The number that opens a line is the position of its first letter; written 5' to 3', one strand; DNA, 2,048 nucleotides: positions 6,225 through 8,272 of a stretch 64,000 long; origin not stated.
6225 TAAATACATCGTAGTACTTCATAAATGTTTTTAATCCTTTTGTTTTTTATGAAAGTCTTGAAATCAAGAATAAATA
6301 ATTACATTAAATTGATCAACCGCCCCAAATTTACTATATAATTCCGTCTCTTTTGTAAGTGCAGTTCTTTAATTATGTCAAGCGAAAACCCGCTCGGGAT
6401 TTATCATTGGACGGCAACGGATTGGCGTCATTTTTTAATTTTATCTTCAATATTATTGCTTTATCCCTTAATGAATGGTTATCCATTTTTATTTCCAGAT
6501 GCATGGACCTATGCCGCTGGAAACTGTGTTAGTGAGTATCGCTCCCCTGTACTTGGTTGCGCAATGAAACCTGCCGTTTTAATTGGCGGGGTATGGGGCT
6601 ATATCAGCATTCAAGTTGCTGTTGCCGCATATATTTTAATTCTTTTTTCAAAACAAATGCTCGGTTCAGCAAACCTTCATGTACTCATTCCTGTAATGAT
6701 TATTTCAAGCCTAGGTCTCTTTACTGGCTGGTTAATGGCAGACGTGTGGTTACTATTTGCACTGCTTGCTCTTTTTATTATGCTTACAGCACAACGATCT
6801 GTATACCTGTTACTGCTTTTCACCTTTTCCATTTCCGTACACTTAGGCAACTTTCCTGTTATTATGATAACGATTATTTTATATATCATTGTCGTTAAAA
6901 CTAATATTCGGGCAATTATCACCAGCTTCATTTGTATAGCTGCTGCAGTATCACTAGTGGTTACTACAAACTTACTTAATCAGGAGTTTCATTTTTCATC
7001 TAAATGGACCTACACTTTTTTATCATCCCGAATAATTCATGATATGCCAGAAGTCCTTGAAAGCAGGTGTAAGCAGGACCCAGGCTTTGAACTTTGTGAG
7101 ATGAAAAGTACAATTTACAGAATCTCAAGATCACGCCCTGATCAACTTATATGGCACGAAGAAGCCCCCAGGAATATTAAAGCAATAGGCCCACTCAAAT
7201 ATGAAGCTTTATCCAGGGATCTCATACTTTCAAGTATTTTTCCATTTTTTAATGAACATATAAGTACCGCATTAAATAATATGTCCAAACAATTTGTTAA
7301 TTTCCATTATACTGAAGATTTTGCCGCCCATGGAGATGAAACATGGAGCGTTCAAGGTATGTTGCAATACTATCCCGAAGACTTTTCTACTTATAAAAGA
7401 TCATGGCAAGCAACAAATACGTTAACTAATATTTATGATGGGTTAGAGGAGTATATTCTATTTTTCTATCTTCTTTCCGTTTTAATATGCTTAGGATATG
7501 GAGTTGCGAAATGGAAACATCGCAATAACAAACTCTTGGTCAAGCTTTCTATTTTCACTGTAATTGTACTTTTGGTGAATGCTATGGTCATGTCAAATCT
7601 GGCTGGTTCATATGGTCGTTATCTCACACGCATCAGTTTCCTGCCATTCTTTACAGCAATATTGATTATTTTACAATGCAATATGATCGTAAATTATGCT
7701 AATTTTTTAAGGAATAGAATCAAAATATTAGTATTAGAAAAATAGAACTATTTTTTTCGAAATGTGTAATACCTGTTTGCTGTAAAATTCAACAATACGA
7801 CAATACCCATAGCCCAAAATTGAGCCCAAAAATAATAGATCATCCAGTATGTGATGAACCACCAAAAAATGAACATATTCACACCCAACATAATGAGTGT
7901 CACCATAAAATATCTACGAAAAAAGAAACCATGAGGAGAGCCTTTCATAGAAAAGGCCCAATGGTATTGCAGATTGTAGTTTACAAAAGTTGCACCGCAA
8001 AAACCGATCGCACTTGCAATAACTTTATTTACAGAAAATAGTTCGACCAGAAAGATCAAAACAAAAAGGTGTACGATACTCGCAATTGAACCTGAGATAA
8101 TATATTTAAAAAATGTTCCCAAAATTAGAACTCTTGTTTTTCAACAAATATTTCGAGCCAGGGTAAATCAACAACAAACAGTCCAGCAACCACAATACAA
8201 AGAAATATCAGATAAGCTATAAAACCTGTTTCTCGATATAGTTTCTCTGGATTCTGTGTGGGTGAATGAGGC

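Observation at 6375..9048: Gtr-like three-component glycan-modification module built on a UbiA-type phosphoribosyltransferase, with no epimerase genes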

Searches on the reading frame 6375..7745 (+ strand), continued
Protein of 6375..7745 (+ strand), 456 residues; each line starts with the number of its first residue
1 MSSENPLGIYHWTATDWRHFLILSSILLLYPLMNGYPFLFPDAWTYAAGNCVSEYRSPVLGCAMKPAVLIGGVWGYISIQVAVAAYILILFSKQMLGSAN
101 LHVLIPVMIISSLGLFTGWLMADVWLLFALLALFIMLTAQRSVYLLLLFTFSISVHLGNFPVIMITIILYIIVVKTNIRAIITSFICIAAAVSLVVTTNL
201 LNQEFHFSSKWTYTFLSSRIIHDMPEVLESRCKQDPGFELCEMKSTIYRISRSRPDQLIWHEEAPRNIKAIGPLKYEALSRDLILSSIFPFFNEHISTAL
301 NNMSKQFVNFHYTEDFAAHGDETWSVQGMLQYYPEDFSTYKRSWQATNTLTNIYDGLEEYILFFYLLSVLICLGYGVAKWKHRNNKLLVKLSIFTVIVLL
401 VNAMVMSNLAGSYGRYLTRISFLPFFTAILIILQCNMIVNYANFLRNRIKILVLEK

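Call 63: search_solved_structures(query=A3, max_evalue=10, show_alignments=2)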
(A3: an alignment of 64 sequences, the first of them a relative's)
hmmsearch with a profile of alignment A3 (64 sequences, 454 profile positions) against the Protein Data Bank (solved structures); distinct sequences matched with E-value up to 10: 9.
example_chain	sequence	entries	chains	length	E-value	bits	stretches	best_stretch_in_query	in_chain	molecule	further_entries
4x3x_A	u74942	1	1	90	0.0019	20.2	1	249-319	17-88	Activity-regulated cytoskeleton-associated protein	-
6tn7_B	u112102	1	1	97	0.0032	19.4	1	249-320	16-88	Activity-regulated cytoskeleton-associated protein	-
6gse_A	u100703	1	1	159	0.0053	18.7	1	249-320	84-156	Activity-regulated cytoskeleton-associated protein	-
7r24_A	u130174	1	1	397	0.0093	17.9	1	249-323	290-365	Activity-regulated cytoskeleton-associated protein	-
7r1z_A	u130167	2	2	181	0.033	16.1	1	249-314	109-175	Activity-regulated cytoskeleton-associated protein | ARC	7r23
8vrd_P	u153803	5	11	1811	1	11.2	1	270-348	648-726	TUBGCP6 protein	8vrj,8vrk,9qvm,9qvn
4gfb_A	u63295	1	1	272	2.8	9.8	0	274-320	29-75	DNA-binding protein RAP1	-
6v6c_L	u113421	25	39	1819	8.8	8.1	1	270-348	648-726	Gamma-tubulin complex component 6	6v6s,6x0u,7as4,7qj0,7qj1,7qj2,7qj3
9g3y_L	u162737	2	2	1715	9.8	8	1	270-348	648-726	Tubulin gamma complex associated protein 6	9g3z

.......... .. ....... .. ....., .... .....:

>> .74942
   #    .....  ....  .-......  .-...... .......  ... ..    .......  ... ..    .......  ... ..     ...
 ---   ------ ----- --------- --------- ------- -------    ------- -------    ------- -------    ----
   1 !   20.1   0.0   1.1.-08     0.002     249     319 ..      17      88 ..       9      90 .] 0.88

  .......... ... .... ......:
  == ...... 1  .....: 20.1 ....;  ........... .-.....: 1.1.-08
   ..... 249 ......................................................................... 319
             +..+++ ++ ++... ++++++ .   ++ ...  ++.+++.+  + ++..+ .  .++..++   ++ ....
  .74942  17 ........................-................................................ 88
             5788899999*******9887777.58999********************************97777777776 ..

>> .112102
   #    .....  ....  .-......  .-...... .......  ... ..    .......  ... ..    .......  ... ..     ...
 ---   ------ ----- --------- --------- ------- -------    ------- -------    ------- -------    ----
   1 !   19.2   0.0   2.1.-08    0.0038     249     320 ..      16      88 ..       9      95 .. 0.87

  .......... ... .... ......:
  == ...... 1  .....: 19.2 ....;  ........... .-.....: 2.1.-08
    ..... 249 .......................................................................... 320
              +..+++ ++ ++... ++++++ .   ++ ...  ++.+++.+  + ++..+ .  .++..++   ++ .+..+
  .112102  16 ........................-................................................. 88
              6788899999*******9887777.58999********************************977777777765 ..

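Call 73: find_encoding_contigs(protein=P0004, flank=5000, max_places=4)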
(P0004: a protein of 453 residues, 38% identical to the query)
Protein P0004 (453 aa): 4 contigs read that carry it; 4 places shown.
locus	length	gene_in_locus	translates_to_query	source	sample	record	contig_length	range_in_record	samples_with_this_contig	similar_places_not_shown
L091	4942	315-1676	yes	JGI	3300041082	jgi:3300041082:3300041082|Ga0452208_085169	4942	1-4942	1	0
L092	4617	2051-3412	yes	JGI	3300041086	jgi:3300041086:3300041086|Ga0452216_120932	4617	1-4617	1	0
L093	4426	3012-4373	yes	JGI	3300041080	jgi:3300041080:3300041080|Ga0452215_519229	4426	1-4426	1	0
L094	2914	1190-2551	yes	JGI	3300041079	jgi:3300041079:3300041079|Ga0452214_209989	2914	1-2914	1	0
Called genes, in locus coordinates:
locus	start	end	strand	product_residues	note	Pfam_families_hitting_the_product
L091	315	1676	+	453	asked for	-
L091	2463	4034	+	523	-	PF16586:DUF5060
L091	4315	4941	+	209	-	?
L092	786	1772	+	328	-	PF01040:UbiA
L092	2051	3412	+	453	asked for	-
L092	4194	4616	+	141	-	?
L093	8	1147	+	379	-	PF13231:PMT_2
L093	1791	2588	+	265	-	PF01040:UbiA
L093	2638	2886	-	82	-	-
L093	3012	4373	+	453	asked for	-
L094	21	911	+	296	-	PF01040:UbiA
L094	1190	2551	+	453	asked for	-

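Call 76: predict_structure(alignment_id=A3)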
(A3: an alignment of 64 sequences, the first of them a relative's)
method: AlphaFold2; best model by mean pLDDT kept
length: 456 residues; sequences in the alignment: 64
mean_pLDDT: 94.2   pTM: 0.93
mean pLDDT of the five models: 94.2, 93.9, 93.8, 93.6, 93.5
residues with pLDDT >= 90: 400; 70-90: 48; 50-70: 4; < 50: 4
segments of 3 or more residues with pLDDT < 50: 1-4
pLDDT, mean of each block of 10 residues (from residue 1): 55 95 98 97 89 88 96 97 97 93 92 95 97 94 95 97 98 95 97 95 88 96 98 98 98 95 96 97 98 98 95 92 94 97 97 94 96 98 94 98 97 95 97 92 90 82
secondary structure, 60 per line:
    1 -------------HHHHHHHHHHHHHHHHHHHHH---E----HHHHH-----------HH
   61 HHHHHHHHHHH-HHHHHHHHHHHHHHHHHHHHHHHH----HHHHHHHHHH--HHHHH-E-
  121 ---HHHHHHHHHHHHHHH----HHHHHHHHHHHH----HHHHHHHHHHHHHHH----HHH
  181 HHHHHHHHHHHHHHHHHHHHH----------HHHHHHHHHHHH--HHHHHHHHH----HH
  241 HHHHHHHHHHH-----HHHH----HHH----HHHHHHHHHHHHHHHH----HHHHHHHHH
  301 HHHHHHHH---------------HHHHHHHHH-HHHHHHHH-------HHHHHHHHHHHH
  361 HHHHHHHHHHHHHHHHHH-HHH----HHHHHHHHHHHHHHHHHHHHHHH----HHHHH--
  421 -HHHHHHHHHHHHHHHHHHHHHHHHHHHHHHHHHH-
elements in order: H14-34 H43-47 H59-71 H73-96 H101-110 H113-117 H124-138 H143-154 H159-173 H178-201 H212-223 H226-234 H239-251 H257-260 H272-287 H292-308 H324-332 H334-341 H349-378 H387-409 H414-418 H422-455

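Call 78: fold_search(model_id=the predicted structure, library=pdb)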
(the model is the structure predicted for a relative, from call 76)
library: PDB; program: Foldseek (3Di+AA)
matches with E <= 10: 164; with E <= 0.001: 0
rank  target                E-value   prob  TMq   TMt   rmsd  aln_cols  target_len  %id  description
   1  5ezm                  2.2e-02  0.98  0.33  0.28  17.4       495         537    9  Crystal Structure of ArnT from Cupriavidus metallidurans in the apo state (released 2016-02-17)
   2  7tpg_B                5.0e-01  0.30  0.23  0.25  17.6       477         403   12  Single-Particle Cryo-EM Structure of the WaaL O-antigen ligase in its ligand bound state (released 2022-04-06)
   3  7yni_A                7.2e-01  0.05  0.12  0.10  21.7       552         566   13  Structure of human SGLT1-MAP17 complex bound with substrate 4D4FDG in the occluded conformation (released 2023-05-31)
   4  7zlh_A                1.1e+00  0.15  0.25  0.19  17.9       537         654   12  Cryo-EM structure of C-mannosyltransferase CeDPY19, in apo state, bound to CMT2-Fab and anti-Fab nanobody (released 2023-01-11)
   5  9g9p_A                1.2e+00  0.04  0.11  0.11  26.3       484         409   11  Lipid III flippase WzxE with NB10 and NB7 nanobodies in inward-facing conformation - crystal 2 (released 2025-01-22)
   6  7zds_C                1.3e+00  0.08  0.14  0.12  25.4       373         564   11  IF(apo/as isolated) conformation of CydDC mutant (E500Q.C) (Dataset-18) (released 2023-04-19)
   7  7zec_C                1.4e+00  0.07  0.14  0.12  26.4       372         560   12  IF(heme/confined) conformation of CydDC in ATP(CydD) bound state (Dataset-15) (released 2023-04-19)
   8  5l7i_B                1.4e+00  0.06  0.13  0.11  23.4       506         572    9  Structure of human Smoothened in complex with Vismodegib (released 2016-07-20)
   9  6k1q                  1.6e+00  0.04  0.12  0.13  20.1       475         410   10  Human endothelin receptor type-B in complex with inverse agonist IRL2500 (released 2019-07-17)
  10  7zde_C                1.7e+00  0.08  0.14  0.12  25.7       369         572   11  IF(apo/as isolated) conformation of CydDC in AMP-PNP(CydD) bound state (Dataset-4) (released 2023-04-19)
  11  8s4u_A                1.7e+00  0.04  0.10  0.12  22.2       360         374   11  Cryo-EM structure of apo human SLC19A3 in outward-open state (released 2024-10-02)
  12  9gi0_B                1.9e+00  0.06  0.16  0.12  27.0       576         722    9  Truncated MmpL4 in detergent (released 2025-02-19)
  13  4av3_B                1.9e+00  0.05  0.15  0.11  25.1       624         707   11  Crystal structure of Thermotoga Maritima sodium pumping membrane integral pyrophosphatase with metal ions in active si (released 2012-08-08)
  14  9h76_A                1.9e+00  0.03  0.11  0.11  24.0       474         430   11  Bacterial LAT transporter BASC in complex with L-Ala and NB53 (released 2025-01-01)
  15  9pcb                  1.9e+00  0.02  0.09  0.10  23.6       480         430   12  Structure of Synaptic Vesicle Protein 2A Bound to UCB-J (released 2025-09-10)
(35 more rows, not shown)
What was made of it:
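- Foldseek E-values are above 0.01 and WaaL is the second hit for the better model (probability 0.30) (call 78).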

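Call 82: find_related_loci(query=A1, collection=metagenome_contigs, flank=6000)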
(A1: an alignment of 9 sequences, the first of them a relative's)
Query A1 (456 aa) in metagenome_contigs; peptide patterns used: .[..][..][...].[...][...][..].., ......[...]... (x = any residue, [..] = any of these).
203 stretches matched a pattern; 13 encode a relative of the query (tblastn E <= 1e-3); 13 distinct loci.
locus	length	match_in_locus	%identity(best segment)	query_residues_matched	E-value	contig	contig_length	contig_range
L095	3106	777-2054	34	10-438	3e-87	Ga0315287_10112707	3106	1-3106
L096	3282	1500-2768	36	11-434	1e-85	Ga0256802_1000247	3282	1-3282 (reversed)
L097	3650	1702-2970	35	11-434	4e-80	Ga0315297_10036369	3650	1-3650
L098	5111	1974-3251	32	10-438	4e-79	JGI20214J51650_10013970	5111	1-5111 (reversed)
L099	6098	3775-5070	36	1-434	4e-78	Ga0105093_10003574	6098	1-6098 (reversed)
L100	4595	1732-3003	34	10-434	6e-78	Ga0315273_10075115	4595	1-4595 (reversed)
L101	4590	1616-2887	34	10-434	6e-78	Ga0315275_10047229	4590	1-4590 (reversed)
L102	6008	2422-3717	35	1-434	9e-78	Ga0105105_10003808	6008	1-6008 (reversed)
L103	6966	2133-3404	34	10-434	7e-78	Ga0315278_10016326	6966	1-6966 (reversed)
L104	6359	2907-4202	31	4-431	2e-71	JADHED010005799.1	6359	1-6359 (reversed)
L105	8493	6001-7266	33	10-432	3e-67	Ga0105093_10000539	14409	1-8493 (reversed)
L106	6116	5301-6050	43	11-261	1e-60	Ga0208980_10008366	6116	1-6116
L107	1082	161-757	42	10-429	2e-30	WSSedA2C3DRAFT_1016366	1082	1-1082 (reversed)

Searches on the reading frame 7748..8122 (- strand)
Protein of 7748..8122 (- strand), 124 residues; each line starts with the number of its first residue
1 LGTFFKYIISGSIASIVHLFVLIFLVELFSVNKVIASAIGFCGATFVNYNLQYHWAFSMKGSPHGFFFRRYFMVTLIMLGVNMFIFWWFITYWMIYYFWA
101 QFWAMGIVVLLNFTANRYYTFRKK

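Call 3: search_protein_families(library=pfam, proteins=[window:7748-8122:-], max_evalue=0.01)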
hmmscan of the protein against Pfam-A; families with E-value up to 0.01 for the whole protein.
window:7748-8122:- (124 aa): 1 family
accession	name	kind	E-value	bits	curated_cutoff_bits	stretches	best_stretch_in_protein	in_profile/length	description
PF04138.20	GtrA_DPMS_TM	-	5e-19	69.1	26.1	1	6-121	1-117/117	GtrA/DPMS, transmembrane domain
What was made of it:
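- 7748..8122 (-): GtrA-family small membrane protein, the presumed flippase for the lipid-linked sugar. It has a TTG start 2 nt after the ubiA stop. PF04138, E 5e-19, full-length match (call 3).
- Checked: 7748-8122(-), 124 aa, TTG start: PF04138 GtrA_DPMS_TM, E 5e-19, covering the full length of the model (call 3).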

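Call 4: search_protein_families(library=ncbifam, proteins=[window:7748-8122:-], max_evalue=0.01)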
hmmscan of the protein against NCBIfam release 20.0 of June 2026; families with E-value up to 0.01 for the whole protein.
window:7748-8122:- (124 aa): 0 families

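Call 64: search_solved_structures(query=window:7748-8122:-, max_evalue=10)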
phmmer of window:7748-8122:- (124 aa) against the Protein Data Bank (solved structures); distinct sequences matched with E-value up to 10: 3.
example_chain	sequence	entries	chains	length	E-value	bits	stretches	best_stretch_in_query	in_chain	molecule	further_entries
6u9u_H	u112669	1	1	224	0.091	16.2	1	51-113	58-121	GM9_TH8seq732127 FAB heavy chain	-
6xsn_H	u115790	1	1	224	0.2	15.1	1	69-113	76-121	VD20.5A4_heavy_chain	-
6u3z_A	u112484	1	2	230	0.22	15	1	69-113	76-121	V20_5A4 Heavy Chain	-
